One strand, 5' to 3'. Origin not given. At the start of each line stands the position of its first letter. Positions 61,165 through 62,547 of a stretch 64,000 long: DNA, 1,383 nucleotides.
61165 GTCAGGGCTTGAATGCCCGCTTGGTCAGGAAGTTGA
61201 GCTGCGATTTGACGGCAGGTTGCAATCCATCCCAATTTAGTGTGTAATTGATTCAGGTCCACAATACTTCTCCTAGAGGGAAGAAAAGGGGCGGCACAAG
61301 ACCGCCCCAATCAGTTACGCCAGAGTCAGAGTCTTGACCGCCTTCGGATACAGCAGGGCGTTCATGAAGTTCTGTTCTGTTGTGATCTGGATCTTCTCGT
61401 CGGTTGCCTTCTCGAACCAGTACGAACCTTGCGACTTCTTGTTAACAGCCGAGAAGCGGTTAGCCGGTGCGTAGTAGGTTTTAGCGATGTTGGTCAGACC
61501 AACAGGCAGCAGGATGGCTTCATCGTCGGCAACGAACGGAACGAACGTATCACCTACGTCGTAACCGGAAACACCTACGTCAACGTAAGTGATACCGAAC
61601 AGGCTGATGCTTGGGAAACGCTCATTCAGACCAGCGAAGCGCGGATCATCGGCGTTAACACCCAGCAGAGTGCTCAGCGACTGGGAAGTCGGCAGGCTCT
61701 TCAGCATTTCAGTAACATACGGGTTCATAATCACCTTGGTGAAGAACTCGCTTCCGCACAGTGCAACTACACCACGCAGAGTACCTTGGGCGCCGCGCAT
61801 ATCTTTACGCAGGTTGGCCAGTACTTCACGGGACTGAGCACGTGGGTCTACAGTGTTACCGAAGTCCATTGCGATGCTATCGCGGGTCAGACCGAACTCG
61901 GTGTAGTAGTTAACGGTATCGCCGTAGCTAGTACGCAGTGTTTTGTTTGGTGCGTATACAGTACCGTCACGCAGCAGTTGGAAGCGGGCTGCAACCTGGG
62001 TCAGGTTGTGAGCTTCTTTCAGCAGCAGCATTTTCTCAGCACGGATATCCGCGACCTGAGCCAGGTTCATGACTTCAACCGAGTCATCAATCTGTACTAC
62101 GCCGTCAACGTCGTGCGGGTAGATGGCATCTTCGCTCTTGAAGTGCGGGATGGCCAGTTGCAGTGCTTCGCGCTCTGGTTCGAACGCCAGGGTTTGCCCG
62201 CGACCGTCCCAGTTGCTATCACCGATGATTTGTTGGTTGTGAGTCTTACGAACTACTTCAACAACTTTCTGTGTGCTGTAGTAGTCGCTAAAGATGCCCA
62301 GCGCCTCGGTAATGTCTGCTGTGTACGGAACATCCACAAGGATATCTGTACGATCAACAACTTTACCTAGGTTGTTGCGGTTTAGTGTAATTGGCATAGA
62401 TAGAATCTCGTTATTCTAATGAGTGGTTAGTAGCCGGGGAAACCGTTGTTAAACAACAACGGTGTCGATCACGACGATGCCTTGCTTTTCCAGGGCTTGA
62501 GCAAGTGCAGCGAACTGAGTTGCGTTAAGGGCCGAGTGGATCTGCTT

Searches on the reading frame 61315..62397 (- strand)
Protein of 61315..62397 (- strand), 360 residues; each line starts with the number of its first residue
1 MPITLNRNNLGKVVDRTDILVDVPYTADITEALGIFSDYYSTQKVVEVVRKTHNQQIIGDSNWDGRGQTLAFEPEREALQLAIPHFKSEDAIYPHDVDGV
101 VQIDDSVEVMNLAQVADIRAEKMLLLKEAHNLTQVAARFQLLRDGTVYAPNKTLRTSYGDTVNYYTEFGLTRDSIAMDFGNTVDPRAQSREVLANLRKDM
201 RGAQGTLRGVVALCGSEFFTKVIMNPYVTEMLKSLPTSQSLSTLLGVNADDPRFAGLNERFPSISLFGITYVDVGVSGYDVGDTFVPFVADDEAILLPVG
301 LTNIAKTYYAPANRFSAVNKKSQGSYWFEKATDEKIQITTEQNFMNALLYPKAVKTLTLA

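Call 22: find_encoding_contigs(protein=window:61315-62397:-, flank=10000, max_places=4)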
Protein window:61315-62397:- (360 aa): 4 contigs read that carry it; 1 place shown.
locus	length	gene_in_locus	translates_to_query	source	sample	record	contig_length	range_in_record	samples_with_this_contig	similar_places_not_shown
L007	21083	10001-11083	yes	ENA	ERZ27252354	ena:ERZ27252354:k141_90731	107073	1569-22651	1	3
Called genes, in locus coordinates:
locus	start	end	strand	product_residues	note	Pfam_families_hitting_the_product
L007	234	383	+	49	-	-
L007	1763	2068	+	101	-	-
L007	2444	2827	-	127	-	PF22055:MvaT_DBD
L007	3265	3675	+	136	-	-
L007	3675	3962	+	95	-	-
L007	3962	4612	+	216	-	-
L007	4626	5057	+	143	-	-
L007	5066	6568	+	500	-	PF03237:Terminase_6N, PF04466:Terminase_3 (weak), PF13401:AAA_22 (weak), PF17289:Terminase_6C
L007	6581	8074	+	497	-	PF06074:Portal_Mu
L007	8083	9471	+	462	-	PF01343:Peptidase_S49, PF26210:Phage_phiTE_211 (weak)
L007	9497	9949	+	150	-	-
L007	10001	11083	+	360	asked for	PF03864:Phage_cap_E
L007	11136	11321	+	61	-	-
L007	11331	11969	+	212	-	PF08813:Phage_tail_3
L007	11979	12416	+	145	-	-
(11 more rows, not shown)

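Call 72: search_dna_similar(query=window:61315-62397:-, collection=plasmids, mode=protein, max_rows=25)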
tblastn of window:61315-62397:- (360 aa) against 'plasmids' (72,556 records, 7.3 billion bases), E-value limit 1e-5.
Records with a match: 4; places in all: 4; records where one place covers at least 80% of the query: 4.
Best place of each record, by identity: <60% 4.
By first word of the organism name: Pseudochrobactrum 4.
By predicted mobility (MOB-suite, as given by PLSDB): non-mobilizable 4.
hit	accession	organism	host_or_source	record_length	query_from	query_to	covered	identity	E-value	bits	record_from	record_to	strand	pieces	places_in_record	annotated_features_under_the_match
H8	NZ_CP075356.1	Pseudochrobactrum algeriensis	Bos taurus,cell culture,lymph nodes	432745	8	360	98%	25.0%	2e-10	70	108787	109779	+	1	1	major capsid protein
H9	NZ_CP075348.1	Pseudochrobactrum algeriensis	Bos taurus,cell culture,lymph nodes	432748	8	360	98%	25.0%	2e-10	70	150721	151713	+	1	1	major capsid protein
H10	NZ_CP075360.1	Pseudochrobactrum algeriensis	Bos taurus,cell culture,lymph nodes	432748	8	360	98%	25.0%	2e-10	70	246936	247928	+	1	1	major capsid protein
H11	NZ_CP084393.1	Pseudochrobactrum sp. XF203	pure culture,Dongxiang wild rice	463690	8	360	98%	25.0%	2e-10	70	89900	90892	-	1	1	major capsid protein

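Call 73: search_dna_similar(query=window:61315-62397:-, collection=phages, mode=protein, max_rows=25)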
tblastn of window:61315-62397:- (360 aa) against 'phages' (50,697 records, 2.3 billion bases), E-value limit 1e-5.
Records with a match: 444; places in all: 444; records where one place covers at least 80% of the query: 431.
Best place of each record, by identity: <60% 444.
By first word of the organism name: Pseudomonas 230; Rheinheimera 115; Escherichia 61; Wolbachia 11; Klebsiella 8; Ralstonia 5; Phapecoctavirus 3; Vibrio 2; Limnohabitans 1; Pectobacterium 1; and 7 more.
By host as written in the record: Rheinheimera sp. BAL341 115; Pseudomonas aeruginosa 71; Pseudomonas aeruginosa PAO1 26; Pseudomonas syringae pv. actinidiae 18; Escherichia coli 17; - 15; Pseudomonas aeruginosa PAK 14; Escherichia coli K-12 MG1655 10; and 94 more.
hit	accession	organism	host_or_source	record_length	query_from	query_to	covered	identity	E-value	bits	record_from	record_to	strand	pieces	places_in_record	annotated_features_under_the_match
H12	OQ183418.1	Pseudomonas phage vB_PpS_SYP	Pseudomonas plecoglossicida XSDHY-P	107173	5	359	99%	37.8%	1e-70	244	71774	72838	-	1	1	major capsid protein E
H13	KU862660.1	Pseudomonas phage phiPMW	Pseudomonas putida PpG1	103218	5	360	99%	36.6%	5e-70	243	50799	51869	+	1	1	major capsid protein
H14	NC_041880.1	Pseudomonas phage phiPMW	Pseudomonas putida PpG1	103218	5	360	99%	36.6%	5e-70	243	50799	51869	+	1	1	major capsid protein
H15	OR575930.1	Pseudomonas phage vB_PseuGesM_254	Pseudomonas gessardii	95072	12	359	97%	29.9%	2e-27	119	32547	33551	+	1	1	major capsid protein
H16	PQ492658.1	Limnohabitans phage DC31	Limnohabitans sp. DCL3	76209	12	358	96%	29.4%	4e-28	121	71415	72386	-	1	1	major capsid protein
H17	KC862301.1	Pseudomonas phage PAK_P5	Pseudomonas aeruginosa PAK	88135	2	354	98%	28.8%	1e-25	114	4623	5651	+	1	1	putative major capsid protein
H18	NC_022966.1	Pseudomonas phage PAK_P5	Pseudomonas aeruginosa PAK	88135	2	354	98%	28.8%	1e-25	114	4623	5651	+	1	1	major head protein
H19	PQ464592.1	Pseudomonas phage Boevelstad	Pseudomonas poae B04_10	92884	12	359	97%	29.1%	2e-24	110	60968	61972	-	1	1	major head protein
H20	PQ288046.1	Pseudomonas phage XD2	Pseudomonas aeruginosa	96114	15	354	94%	29.6%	2e-24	110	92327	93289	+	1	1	none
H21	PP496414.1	Pseudomonas phage vB_PpuM-KoPa-4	Pseudomonas putida KT2440 and Paw85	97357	8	354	96%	28.9%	6e-25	112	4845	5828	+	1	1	major head protein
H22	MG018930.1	Pseudomonas phage ventosus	Pseudomonas syringae pv. avii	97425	12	354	95%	28.9%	4e-25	112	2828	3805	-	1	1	major capsid protein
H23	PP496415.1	Pseudomonas phage vB_PpuM-NoPa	Pseudomonas putida KT2440 and Paw85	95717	15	354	94%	28.9%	1e-24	110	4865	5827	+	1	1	major head protein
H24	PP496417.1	Pseudomonas phage vB_PpuM-Roomu-2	Pseudomonas putida KT2440 and Paw85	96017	15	354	94%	28.9%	1e-24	110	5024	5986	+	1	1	major head protein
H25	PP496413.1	Pseudomonas phage vB_PpuM-Amme-3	Pseudomonas putida KT2440 and Paw85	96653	15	354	94%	28.9%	1e-24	110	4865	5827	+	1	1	major head protein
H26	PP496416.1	Pseudomonas phage vB_PpuM-Kassivere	Pseudomonas putida KT2440 and Paw85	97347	15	354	94%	28.9%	1e-24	110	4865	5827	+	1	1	major head protein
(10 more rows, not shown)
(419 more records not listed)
